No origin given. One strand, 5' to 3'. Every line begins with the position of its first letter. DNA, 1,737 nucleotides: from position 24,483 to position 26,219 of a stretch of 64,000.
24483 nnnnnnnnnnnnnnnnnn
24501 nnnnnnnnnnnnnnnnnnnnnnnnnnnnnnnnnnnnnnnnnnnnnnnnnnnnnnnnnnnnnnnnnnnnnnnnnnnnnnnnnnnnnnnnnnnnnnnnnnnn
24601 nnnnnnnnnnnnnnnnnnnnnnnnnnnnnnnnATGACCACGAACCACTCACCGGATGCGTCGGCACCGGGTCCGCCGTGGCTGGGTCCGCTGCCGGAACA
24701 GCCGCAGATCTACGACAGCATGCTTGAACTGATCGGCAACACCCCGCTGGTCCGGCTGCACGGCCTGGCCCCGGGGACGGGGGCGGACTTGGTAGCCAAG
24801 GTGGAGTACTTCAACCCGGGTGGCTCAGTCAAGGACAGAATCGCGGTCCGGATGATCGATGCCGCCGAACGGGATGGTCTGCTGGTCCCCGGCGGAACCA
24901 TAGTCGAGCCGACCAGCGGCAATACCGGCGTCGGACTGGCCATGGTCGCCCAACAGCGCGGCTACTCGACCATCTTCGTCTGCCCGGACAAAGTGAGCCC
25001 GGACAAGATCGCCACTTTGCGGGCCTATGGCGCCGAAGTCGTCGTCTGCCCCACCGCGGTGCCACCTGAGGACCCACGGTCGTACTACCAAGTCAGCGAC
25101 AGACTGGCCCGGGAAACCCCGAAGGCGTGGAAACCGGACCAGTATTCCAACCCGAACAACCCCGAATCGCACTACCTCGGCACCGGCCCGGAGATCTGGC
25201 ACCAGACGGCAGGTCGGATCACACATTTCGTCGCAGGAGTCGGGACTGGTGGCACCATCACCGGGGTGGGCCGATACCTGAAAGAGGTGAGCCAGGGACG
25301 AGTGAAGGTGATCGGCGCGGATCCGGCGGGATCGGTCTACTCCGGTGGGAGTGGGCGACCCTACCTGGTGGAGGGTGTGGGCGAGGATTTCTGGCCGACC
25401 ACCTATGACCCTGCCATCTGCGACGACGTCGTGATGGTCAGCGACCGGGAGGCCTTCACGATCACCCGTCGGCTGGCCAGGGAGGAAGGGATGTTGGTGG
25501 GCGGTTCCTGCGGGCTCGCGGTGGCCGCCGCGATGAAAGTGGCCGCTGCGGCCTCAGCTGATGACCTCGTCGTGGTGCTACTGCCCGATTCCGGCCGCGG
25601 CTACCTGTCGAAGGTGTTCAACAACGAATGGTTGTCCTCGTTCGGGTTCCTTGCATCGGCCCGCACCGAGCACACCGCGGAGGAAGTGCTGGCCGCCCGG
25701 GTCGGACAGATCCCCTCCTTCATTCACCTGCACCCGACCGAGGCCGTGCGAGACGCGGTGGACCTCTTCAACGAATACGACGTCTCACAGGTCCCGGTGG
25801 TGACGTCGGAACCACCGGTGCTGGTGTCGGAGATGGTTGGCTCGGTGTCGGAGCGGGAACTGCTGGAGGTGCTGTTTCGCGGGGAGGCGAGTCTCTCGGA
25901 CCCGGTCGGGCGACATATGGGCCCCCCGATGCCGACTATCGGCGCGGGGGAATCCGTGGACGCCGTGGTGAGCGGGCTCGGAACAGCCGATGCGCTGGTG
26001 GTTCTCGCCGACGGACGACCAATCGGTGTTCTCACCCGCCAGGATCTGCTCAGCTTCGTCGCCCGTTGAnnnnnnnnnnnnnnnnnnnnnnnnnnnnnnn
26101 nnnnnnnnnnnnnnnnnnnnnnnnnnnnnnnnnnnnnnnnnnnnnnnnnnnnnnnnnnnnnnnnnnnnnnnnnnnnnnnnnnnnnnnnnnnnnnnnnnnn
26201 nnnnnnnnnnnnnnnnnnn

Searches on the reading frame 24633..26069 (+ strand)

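Call 95: search_protein_families(library=pfam, proteins=[window:24633-26069:+], max_evalue=0.00001)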
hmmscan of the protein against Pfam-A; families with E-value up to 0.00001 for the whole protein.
window:24633-26069:+ (478 aa): 2 families
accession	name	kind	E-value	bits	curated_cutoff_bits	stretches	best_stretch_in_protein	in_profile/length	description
PF00291.31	PALP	-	1.1e-77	261.7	35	1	32-319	3-295/295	Pyridoxal-phosphate dependent enzyme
PF00571.33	CBS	-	5e-12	46.4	24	0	361-414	7-55/57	CBS domain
